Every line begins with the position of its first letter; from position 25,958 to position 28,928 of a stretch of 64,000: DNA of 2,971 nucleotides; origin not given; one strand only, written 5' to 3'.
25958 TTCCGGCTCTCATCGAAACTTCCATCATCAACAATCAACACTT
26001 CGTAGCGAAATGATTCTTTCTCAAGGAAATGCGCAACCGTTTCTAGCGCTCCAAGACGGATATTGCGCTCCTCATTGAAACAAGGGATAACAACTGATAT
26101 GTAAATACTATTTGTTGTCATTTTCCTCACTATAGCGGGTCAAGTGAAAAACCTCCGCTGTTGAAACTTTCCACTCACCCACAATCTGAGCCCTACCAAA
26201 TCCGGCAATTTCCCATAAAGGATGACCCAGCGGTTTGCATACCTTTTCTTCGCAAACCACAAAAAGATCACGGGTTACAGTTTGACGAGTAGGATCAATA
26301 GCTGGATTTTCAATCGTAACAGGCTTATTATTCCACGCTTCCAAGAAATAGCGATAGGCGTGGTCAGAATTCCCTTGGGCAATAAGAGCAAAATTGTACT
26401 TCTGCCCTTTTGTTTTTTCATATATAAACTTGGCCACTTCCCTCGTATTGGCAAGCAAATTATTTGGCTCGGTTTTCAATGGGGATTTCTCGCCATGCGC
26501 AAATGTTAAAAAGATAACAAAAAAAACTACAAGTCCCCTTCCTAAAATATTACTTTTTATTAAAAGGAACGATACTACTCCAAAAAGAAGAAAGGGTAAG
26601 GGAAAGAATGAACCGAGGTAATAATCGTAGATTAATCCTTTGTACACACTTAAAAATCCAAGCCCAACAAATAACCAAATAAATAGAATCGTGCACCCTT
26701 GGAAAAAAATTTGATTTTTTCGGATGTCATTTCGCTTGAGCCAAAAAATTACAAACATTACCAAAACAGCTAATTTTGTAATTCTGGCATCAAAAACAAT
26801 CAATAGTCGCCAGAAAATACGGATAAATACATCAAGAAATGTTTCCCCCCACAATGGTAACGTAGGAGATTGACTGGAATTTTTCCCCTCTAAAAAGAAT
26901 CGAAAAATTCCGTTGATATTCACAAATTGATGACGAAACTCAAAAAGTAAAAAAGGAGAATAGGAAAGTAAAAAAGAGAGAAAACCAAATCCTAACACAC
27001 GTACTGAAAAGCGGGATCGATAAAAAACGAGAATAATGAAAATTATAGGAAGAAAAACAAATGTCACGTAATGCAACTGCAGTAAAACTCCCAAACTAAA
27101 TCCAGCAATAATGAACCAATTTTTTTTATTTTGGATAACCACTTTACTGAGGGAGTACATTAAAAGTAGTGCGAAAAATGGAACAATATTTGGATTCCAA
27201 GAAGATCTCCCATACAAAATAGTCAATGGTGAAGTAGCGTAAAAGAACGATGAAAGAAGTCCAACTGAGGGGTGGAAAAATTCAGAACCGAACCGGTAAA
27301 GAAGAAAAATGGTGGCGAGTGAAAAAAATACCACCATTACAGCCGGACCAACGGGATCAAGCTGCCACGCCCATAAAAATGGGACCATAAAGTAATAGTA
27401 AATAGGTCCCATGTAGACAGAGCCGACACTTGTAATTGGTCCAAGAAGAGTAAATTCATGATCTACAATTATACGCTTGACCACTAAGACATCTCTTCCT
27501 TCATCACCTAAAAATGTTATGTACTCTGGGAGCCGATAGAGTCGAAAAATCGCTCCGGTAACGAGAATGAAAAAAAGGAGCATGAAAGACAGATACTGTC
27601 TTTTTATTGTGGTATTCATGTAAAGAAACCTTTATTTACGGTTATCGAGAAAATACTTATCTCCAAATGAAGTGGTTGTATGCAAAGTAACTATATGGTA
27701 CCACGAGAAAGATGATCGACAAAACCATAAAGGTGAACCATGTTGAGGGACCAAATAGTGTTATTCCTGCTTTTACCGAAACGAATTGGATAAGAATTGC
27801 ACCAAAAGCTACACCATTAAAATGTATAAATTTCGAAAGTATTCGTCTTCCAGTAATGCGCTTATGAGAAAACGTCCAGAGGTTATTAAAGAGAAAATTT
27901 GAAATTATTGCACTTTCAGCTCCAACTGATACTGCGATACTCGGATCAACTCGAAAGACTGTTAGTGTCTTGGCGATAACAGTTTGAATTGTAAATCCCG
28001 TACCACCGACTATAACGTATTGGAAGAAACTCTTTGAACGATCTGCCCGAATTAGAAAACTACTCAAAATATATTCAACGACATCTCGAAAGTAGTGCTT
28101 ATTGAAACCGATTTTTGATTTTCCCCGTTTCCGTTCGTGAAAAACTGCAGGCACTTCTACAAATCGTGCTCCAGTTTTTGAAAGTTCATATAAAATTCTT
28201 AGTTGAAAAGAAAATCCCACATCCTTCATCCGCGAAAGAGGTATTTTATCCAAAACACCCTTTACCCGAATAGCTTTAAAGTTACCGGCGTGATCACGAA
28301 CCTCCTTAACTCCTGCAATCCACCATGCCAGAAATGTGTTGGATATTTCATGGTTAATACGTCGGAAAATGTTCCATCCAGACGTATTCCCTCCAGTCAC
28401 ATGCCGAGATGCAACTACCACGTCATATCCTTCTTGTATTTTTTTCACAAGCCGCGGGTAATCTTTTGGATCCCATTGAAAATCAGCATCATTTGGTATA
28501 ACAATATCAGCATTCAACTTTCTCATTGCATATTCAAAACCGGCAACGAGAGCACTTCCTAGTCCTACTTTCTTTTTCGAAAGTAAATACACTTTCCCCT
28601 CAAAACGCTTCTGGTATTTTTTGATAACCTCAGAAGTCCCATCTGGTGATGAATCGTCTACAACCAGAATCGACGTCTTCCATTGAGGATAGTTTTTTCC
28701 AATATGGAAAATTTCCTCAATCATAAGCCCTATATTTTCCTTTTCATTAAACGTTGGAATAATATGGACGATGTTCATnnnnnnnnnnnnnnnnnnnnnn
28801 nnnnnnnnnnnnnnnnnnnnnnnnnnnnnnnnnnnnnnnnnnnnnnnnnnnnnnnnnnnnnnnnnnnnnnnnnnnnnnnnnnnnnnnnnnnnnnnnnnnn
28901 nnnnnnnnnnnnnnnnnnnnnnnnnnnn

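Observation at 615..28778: Exceptional density of GT-C membrane glycosyltransferases paired with polyprenol-phosphate sugar synthases and GtrA (multiple Gtr-like three-component modules)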

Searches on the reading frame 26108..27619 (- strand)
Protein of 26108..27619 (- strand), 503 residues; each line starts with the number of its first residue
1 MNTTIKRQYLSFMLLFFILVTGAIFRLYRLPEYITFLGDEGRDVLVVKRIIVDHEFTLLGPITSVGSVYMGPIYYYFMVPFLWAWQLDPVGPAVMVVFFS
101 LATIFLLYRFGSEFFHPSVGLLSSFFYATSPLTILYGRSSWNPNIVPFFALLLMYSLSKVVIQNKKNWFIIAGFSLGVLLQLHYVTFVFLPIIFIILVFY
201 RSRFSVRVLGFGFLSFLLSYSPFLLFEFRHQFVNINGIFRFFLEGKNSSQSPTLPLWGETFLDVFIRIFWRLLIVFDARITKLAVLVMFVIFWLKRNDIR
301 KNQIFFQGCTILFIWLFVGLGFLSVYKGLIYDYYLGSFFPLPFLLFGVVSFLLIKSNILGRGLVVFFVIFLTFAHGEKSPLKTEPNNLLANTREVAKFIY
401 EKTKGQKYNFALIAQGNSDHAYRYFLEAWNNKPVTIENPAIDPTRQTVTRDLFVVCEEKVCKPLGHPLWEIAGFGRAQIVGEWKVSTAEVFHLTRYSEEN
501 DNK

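Call 5: search_protein_families(library=pfam, proteins=[window:26108-27619:-], max_evalue=0.01)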
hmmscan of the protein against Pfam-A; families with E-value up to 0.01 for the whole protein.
window:26108-27619:- (503 aa): 1 family
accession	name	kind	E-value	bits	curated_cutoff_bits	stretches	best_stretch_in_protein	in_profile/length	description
PF13231.12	PMT_2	-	8.7e-10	39.5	26.1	1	97-225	29-159/160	Dolichyl-phosphate-mannose-protein mannosyltransferase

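Call 10: search_protein_families(library=ncbifam, proteins=[window:26108-27619:-], max_evalue=1)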
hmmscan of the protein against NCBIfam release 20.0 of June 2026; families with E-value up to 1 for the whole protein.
window:26108-27619:- (503 aa): 0 families

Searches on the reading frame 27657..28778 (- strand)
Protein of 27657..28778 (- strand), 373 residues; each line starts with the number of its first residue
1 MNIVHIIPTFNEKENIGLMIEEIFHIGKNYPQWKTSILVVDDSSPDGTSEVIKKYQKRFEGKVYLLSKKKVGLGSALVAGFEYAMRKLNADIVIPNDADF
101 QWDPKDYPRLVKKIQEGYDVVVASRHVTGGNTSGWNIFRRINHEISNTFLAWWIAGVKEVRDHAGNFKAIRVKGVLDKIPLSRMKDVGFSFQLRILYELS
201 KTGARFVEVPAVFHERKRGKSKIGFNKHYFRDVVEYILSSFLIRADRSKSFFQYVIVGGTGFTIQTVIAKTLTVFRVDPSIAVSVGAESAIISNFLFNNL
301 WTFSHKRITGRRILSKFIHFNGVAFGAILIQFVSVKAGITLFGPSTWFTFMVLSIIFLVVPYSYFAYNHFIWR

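Call 5: search_protein_families(library=pfam, proteins=[window:27657-28778:-], max_evalue=0.01)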
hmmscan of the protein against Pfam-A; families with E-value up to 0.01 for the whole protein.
window:27657-28778:- (373 aa): 4 families
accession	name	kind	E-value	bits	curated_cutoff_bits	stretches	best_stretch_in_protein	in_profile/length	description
PF00535.33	Glycos_transf_2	-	5.5e-26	91.9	23.3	1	6-141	3-131/168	Glycosyl transferase family 2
PF04138.20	GtrA_DPMS_TM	-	4.4e-13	49.9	26.1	1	253-372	1-117/117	GtrA/DPMS, transmembrane domain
PF13641.12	Glyco_tranf_2_3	-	1.5e-05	25.6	27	1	6-144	6-143/230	Glycosyltransferase like family 2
PF10111.15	Glyco_tranf_2_2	-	0.002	18.1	27.3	1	6-123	3-120/276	Glycosyltransferase like family 2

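Call 11: find_encoding_contigs(protein=window:27657-28778:-, flank=10000, max_places=4)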
Protein window:27657-28778:- (373 aa): 5 contigs read that carry it; 4 places shown.
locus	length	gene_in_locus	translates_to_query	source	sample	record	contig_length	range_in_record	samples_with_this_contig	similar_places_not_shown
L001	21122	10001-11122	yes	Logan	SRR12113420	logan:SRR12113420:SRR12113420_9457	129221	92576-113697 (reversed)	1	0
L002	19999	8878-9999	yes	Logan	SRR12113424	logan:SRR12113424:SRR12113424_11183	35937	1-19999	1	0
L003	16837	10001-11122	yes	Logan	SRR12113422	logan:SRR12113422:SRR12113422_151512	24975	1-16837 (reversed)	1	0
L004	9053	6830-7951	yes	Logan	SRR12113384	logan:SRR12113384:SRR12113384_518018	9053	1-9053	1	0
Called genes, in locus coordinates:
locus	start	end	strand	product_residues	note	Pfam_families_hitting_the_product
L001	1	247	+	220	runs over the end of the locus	PF04203:Sortase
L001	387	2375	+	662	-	-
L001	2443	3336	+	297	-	PF00188:CAP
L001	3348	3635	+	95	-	-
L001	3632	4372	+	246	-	PF00483:NTP_transferase, PF12804:NTP_transf_3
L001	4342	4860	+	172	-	PF00908:dTDP_sugar_isom, PF14667:Polysacc_synt_C (weak)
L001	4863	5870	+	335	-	PF01073:3Beta_HSD, PF01370:Epimerase, PF02719:Polysacc_synt_2, PF04321:RmlD_sub_bind, PF07993:NAD_binding_4, PF16363:GDP_Man_Dehyd, PF13460:NAD_binding_10 (weak)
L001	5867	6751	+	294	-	PF01370:Epimerase, PF04321:RmlD_sub_bind, PF16363:GDP_Man_Dehyd, PF01073:3Beta_HSD, PF02719:Polysacc_synt_2, PF07993:NAD_binding_4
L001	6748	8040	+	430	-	PF03446:NAD_binding_2 (faint), PF03721:UDPG_MGDP_dh_N, PF03807:F420_oxidored (faint), PF00984:UDPG_MGDP_dh, PF03720:UDPG_MGDP_dh_C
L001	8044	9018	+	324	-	PF01370:Epimerase, PF02719:Polysacc_synt_2, PF04321:RmlD_sub_bind, PF01073:3Beta_HSD, PF16363:GDP_Man_Dehyd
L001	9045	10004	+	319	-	PF01073:3Beta_HSD, PF01370:Epimerase, PF02719:Polysacc_synt_2, PF07993:NAD_binding_4 (faint), PF16363:GDP_Man_Dehyd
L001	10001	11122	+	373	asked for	PF00535:Glycos_transf_2, PF04138:GtrA_DPMS_TM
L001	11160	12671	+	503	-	PF13231:PMT_2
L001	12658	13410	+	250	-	PF13641:Glyco_tranf_2_3 (weak), PF00535:Glycos_transf_2, PF10111:Glyco_tranf_2_2 (weak)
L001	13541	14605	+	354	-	PF26314:MptA_B_family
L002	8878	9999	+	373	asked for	PF00535:Glycos_transf_2, PF04138:GtrA_DPMS_TM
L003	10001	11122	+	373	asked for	PF00535:Glycos_transf_2, PF04138:GtrA_DPMS_TM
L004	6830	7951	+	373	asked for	PF00535:Glycos_transf_2, PF04138:GtrA_DPMS_TM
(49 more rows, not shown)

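Call 13: search_protein_families(library=ncbifam, proteins=[window:27657-28778:-], max_evalue=0.001)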
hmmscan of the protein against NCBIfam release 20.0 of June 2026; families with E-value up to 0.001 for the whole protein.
window:27657-28778:- (373 aa): 15 families
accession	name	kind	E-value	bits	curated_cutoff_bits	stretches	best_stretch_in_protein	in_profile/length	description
NF007986.1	PRK10714.1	equivalog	7e-18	64.7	529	1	4-254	9-239/316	undecaprenyl-phosphate 4-deoxy-4-formamido-L-arabinose transferase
NF047588.1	GlcsyltransPgfSStrep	equivalog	5e-17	62.1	500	1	1-228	1-210/308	glycosyltransferase PgfS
TIGR04182.1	glyco_TIGR04182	equivalog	3.9e-14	52.7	325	1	4-265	3-238/293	S-layer glycoprotein N-glycosyltransferase AglJ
NF058614.1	PPMAGASynPpgS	equivalog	3.8e-10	39.6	370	1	6-140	5-129/226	polyprenyl-phospho-N-acetylgalactosaminyl synthase PpgS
NF041391.1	DPhHxTase_Halo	equivalog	1.1e-08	34.4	375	1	9-217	3-187/213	dolichyl-phosphate hexose transferase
TIGR03469.1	HpnB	hypoth_equivalog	2.3e-07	30.2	379.25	1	2-119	45-165/386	hopene-associated glycosyltransferase HpnB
TIGR03937.1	PgaC_IcaA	equivalog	3.2e-07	29.7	422.3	1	3-118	47-154/407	poly-beta-1,6-N-acetyl-D-glucosamine synthase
NF045692.1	OglycostaseCruG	equivalog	1.5e-06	27.4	600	1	5-124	45-163/386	2'-O-glycosyltransferase CruG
NF038302.1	EPS_HpsE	equivalog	2.1e-06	27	300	1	4-65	4-64/307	hormogonium polysaccharide biosynthesis glycosyltransferase HpsE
NF007482.0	PRK10073.1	equivalog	2.2e-06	26.9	423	1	6-120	11-117/334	glycosyltransferase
NF047683.1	TeichurnBiosyTuaG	equivalog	3.6e-05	23.5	400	1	4-112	9-109/252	teichuronic acid biosynthesis protein TuaG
TIGR04283.1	glyco_like_mftF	equivalog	0.0002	21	182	1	6-85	4-72/221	TIGR04283 family arsenosugar biosynthesis glycosyltransferase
NF041865.1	EpsU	equivalog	0.00038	19.6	700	1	6-127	44-160/394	exopolysaccharide biosynthesis GT2 family glycosyltransferase EpsU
NF053739.1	GlytfEpsEBac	equivalog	0.00043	19.4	450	1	6-78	6-75/265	glycosyltransferase EpsE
NF041875.1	EPS_EpsD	equivalog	0.00075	19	370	0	6-125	4-115/325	exopolysaccharide biosynthesis glycosyltransferase EpsD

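Call 77: search_solved_structures(query=window:27657-28778:-, max_evalue=0.001, show_alignments=1)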
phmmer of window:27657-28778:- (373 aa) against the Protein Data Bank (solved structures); distinct sequences matched with E-value up to 0.001: 10.
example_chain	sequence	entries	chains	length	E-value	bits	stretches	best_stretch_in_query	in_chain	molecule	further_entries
5mlz_A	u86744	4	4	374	5.6e-33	117.7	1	2-358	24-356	Dolichol monophosphate mannose synthase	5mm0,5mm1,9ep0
9bhc_C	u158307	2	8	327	2.8e-13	52.9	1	5-255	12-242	Undecaprenyl-phosphate 4-deoxy-4-formamido-L-arabinose transferase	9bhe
9hwj_A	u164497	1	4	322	3.2e-13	52.7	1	5-264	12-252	Undecaprenyl-phosphate 4-deoxy-4-formamido-L-arabinose transferase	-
8vxh_A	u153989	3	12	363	3.9e-13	52.4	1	5-228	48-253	Undecaprenyl-phosphate 4-deoxy-4-formamido-L-arabinose transferase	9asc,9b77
9nye_A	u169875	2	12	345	6.1e-10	41.9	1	5-132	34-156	Glycosyltransferase sll0501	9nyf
5eke_A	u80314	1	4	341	7.4e-10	41.7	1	5-132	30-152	Uncharacterized glycosyltransferase sll0501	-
5ekp_C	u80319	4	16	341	1.1e-09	41.1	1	5-132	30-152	Uncharacterized glycosyltransferase sll0501 | Glycosyltransferase sll0501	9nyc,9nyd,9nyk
6yv7_B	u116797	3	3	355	2.9e-06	29.9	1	4-107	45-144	Glycosyl transferase, family 2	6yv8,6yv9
6yv7_A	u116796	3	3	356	2.9e-06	29.8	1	4-107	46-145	Glycosyl transferase, family 2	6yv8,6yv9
5tze_C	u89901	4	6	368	0.00092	21.6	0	5-77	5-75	Glycosyl transferase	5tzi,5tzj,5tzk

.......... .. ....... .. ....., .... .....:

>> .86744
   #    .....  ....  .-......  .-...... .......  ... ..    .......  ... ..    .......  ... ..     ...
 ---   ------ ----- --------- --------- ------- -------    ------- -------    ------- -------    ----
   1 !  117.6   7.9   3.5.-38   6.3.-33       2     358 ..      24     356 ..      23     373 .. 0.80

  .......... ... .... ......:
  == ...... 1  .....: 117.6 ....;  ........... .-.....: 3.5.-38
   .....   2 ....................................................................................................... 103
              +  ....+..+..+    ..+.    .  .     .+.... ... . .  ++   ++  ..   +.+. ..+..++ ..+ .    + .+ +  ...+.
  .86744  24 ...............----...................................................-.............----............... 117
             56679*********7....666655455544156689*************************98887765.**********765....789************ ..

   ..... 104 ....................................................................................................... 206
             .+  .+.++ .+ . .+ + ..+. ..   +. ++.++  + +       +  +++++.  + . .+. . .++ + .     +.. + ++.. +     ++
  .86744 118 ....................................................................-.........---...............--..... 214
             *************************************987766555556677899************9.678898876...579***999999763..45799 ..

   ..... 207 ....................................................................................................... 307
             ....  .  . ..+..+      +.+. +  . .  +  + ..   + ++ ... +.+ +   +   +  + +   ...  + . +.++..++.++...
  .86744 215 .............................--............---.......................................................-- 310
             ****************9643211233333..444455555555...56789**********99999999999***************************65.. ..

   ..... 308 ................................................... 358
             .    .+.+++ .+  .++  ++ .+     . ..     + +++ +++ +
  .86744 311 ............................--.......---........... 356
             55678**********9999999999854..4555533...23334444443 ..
